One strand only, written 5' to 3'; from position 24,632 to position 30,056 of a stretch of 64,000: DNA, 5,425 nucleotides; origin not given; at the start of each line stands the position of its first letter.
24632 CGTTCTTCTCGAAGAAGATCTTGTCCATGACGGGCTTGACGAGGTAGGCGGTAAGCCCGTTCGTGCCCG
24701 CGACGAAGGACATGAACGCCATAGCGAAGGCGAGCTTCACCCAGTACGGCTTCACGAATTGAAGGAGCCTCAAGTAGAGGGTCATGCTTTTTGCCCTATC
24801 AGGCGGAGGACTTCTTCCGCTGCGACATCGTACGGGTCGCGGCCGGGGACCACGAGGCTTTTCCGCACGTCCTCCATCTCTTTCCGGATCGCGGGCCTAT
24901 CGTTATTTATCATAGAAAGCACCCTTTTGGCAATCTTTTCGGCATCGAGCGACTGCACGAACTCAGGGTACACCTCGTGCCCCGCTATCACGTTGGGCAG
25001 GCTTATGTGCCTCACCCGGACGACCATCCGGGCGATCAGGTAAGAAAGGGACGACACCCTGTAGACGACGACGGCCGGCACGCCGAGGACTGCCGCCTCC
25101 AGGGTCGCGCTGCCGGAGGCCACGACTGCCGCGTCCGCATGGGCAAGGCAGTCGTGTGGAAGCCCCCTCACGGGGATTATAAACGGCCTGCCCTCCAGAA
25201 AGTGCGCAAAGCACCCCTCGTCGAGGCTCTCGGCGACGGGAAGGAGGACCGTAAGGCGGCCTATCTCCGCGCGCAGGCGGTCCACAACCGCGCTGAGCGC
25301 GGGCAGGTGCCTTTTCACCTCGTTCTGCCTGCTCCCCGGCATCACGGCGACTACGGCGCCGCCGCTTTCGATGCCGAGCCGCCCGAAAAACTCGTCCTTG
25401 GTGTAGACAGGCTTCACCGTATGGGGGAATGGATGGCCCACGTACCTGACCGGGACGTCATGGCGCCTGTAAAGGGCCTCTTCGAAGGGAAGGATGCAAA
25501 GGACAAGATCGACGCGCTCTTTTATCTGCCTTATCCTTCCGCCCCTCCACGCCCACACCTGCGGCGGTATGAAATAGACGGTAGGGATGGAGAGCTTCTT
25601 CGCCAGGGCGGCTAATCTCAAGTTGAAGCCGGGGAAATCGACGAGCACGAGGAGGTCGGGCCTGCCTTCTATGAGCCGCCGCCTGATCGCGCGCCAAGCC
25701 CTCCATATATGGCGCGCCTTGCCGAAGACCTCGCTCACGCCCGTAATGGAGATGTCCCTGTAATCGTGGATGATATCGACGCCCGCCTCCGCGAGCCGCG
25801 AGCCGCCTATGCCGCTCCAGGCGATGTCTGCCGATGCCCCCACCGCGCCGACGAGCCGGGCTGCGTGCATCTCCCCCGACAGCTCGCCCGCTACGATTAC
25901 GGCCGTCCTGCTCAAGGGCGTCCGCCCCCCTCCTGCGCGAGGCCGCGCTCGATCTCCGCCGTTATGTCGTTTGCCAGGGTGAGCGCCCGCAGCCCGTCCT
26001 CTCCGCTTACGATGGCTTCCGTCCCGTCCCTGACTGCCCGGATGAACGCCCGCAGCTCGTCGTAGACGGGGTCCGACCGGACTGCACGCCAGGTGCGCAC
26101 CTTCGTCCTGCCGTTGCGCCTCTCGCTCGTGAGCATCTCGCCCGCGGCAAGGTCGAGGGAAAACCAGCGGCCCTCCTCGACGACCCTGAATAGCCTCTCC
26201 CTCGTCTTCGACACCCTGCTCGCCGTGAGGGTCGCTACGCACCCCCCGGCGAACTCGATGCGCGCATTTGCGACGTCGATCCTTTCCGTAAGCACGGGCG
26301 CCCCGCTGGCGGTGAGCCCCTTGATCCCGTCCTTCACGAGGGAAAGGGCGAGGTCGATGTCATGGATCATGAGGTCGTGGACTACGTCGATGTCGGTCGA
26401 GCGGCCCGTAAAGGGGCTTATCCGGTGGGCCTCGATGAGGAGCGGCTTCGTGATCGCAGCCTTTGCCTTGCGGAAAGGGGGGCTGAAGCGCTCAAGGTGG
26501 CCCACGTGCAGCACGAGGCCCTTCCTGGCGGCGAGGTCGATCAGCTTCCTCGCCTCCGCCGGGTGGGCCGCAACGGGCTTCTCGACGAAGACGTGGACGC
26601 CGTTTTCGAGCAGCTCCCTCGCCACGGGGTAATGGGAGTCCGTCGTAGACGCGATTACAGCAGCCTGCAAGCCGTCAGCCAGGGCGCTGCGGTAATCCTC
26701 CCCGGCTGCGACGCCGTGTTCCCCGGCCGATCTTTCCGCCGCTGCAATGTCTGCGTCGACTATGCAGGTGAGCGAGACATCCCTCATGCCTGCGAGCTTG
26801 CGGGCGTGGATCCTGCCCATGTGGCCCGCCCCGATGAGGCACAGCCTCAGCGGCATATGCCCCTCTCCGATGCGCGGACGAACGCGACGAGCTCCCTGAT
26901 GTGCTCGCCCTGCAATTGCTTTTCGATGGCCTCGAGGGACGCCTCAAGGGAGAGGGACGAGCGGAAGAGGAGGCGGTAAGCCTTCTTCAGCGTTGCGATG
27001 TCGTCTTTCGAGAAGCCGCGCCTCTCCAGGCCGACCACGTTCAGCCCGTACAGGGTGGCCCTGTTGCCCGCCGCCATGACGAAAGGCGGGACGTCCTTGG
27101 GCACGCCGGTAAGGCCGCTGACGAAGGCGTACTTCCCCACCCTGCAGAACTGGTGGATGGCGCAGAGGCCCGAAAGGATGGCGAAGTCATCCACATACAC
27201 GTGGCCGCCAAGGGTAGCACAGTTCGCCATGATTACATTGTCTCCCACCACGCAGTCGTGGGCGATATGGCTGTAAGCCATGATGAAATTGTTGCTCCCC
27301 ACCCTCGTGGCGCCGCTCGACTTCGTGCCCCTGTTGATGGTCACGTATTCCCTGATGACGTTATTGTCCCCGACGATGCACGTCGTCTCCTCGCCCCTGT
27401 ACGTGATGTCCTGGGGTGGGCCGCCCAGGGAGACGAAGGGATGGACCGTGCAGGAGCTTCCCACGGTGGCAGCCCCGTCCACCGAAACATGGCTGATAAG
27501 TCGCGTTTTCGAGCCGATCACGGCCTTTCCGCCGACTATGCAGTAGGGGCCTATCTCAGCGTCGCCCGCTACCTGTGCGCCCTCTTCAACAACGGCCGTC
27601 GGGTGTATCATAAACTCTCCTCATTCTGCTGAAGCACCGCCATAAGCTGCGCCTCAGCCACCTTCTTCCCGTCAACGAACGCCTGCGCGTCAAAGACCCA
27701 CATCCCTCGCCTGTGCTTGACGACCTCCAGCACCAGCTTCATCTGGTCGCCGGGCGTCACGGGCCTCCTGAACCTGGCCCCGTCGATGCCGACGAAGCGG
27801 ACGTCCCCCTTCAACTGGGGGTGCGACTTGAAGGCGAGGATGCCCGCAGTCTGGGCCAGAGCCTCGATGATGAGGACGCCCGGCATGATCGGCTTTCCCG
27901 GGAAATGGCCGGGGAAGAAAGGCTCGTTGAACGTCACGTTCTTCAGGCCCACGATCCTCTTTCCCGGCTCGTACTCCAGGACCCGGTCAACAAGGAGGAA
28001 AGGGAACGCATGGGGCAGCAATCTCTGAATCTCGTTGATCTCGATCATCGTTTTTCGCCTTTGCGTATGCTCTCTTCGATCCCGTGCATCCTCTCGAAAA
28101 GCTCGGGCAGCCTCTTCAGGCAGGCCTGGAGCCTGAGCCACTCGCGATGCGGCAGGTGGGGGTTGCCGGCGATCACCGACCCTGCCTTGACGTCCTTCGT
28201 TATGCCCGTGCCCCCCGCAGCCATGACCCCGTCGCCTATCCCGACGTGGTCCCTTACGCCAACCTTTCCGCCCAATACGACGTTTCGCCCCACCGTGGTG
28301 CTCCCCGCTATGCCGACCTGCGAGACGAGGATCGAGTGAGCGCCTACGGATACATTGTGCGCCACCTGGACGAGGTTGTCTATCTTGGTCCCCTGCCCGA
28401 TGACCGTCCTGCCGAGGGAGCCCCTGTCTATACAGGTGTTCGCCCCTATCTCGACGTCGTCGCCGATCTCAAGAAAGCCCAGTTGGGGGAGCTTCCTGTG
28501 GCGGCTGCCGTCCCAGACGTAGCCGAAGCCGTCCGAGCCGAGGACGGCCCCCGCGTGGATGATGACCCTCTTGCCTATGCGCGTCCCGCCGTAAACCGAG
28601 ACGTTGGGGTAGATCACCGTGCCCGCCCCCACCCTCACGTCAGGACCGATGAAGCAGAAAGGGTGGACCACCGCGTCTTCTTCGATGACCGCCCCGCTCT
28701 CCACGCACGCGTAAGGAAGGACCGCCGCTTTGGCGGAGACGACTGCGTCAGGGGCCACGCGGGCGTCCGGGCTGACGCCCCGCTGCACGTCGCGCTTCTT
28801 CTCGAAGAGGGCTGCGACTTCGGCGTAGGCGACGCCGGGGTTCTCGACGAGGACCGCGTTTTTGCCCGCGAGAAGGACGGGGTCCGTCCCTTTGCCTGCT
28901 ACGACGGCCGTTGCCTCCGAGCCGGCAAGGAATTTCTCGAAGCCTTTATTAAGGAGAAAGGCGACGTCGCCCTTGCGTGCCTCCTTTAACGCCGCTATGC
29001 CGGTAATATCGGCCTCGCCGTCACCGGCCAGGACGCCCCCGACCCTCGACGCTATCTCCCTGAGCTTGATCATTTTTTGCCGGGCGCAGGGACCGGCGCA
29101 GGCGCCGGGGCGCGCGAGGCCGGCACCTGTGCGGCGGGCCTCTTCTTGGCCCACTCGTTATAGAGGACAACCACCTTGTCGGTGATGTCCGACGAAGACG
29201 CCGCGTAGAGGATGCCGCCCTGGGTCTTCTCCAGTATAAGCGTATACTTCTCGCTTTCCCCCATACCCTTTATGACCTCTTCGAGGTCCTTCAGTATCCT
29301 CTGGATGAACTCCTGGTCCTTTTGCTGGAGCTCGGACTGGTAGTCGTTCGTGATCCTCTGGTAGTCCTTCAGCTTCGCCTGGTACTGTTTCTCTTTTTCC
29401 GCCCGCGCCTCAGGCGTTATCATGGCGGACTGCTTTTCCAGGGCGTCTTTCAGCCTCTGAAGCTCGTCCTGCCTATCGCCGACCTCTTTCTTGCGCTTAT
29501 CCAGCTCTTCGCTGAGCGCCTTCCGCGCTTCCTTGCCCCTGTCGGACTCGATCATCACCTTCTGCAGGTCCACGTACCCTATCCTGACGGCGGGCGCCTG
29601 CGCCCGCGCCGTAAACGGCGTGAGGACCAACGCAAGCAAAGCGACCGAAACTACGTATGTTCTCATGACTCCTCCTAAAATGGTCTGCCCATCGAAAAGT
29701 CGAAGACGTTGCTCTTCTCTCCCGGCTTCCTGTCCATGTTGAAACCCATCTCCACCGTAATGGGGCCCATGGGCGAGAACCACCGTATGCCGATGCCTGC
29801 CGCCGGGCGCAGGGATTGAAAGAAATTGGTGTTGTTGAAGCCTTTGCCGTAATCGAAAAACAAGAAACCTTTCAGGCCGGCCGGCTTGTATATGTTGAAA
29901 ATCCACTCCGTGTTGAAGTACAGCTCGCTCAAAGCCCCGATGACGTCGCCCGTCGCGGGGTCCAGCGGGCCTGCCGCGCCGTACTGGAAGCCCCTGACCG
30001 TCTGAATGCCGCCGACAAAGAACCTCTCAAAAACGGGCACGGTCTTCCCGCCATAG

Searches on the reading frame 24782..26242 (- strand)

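Call 41: search_protein_families(library=pfam, proteins=[window:24782-26242:-], max_evalue=0.000001)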
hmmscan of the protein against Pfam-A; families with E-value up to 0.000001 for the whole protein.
window:24782-26242:- (486 aa): 1 family
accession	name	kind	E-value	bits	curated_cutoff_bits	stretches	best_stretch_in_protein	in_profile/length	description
PF02684.21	LpxB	-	2.1e-84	284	22.6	1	115-456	2-351/374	Lipid-A-disaccharide synthetase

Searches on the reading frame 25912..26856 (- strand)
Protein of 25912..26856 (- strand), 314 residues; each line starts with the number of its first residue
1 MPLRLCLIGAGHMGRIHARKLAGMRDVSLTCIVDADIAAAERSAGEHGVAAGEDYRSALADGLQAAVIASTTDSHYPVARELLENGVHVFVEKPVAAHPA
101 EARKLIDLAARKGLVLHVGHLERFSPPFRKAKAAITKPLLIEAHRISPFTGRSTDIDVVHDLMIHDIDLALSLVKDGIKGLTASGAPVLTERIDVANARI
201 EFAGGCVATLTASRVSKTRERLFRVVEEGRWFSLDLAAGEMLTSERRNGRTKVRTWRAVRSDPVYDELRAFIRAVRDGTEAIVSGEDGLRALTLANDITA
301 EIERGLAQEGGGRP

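Call 84: search_protein_families(library=pfam, proteins=[window:25912-26856:-], max_evalue=0.000001)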
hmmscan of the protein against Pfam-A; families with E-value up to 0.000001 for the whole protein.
window:25912-26856:- (314 aa): 2 families
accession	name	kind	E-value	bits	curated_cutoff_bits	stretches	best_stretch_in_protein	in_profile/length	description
PF01408.29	GFO_IDH_MocA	-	1.8e-25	90.4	24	1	4-120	2-120/120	Oxidoreductase family, NAD-binding Rossmann fold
PF22725.1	GFO_IDH_MocA_C3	-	2.3e-08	34.5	27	1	158-225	45-116/124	GFO/IDH/MocA C-terminal domain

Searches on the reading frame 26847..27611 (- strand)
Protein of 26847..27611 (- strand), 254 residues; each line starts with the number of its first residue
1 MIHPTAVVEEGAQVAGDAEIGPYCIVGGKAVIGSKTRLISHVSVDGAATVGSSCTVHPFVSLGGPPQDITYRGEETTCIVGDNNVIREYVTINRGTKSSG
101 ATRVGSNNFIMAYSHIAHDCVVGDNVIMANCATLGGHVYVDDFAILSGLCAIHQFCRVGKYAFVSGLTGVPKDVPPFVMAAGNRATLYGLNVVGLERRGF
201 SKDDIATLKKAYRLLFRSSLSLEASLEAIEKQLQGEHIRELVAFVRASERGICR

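Call 84: search_protein_families(library=pfam, proteins=[window:26847-27611:-], max_evalue=0.000001)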
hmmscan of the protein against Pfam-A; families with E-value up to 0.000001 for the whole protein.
window:26847-27611:- (254 aa): 2 families
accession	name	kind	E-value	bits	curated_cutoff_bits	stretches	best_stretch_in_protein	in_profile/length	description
PF13720.11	Acetyltransf_11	-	2.2e-31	108.5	24.5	1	173-253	1-82/82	Udp N-acetylglucosamine O-acyltransferase; Domain 2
PF00132.30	Hexapep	-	2.8e-22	77.9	27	1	102-136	2-36/36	Bacterial transferase hexapeptide (six repeats)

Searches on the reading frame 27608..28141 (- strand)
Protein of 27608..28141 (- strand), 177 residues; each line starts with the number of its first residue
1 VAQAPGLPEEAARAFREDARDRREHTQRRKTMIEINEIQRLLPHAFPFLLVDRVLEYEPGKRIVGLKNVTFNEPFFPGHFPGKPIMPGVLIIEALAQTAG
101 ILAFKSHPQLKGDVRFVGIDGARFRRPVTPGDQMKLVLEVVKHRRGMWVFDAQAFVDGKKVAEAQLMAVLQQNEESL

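Call 84: search_protein_families(library=pfam, proteins=[window:27608-28141:-], max_evalue=0.000001)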
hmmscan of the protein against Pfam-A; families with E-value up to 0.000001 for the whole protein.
window:27608-28141:- (177 aa): 1 family
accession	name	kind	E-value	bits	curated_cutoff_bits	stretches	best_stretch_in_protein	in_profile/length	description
PF07977.19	FabA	-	1.8e-38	131.7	23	1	42-164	1-137/138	FabA-like domain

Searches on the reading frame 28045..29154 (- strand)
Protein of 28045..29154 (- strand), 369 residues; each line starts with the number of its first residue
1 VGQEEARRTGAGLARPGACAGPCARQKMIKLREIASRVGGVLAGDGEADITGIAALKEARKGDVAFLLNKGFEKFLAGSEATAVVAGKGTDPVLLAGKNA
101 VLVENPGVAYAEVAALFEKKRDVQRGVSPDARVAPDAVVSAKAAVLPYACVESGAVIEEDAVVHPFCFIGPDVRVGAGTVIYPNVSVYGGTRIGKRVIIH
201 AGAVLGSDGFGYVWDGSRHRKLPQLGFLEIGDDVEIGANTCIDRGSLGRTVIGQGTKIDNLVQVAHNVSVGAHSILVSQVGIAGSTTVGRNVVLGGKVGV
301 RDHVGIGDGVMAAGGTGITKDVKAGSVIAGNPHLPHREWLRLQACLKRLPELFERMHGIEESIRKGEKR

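Call 84: search_protein_families(library=pfam, proteins=[window:28045-29154:-], max_evalue=0.000001)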
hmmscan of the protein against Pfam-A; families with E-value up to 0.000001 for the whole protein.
window:28045-29154:- (369 aa): 3 families
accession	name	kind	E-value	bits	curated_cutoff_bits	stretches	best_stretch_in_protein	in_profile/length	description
PF00132.30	Hexapep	-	4.2e-23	80.5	27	1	172-206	1-35/36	Bacterial transferase hexapeptide (six repeats)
PF04613.19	LpxD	-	4.8e-13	49.2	30.8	1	48-116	2-70/70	UDP-3-O-[3-hydroxymyristoyl] glucosamine N-acyltransferase, LpxD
PF25084.1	LbH_EIF2B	-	5.3e-08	33.3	54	0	230-304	24-103/105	EIF2B subunit epsilon LbH domain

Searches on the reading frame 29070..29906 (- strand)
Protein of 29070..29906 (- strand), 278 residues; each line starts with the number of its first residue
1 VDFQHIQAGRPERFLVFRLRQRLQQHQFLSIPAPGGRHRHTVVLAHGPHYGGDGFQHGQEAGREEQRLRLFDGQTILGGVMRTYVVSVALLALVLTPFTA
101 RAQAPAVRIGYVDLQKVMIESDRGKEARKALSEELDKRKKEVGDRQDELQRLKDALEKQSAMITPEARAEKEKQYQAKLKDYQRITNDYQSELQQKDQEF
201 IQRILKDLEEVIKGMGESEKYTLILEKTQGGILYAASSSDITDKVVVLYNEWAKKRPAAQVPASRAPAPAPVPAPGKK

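Call 84: search_protein_families(library=pfam, proteins=[window:29070-29906:-], max_evalue=0.000001)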
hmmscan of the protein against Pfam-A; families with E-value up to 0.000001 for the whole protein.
window:29070-29906:- (278 aa): 1 family
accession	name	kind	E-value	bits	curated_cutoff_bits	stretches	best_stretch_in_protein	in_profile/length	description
PF03938.19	OmpH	-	9.4e-32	110.6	32.4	1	108-246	1-138/141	Outer membrane protein (OmpH-like)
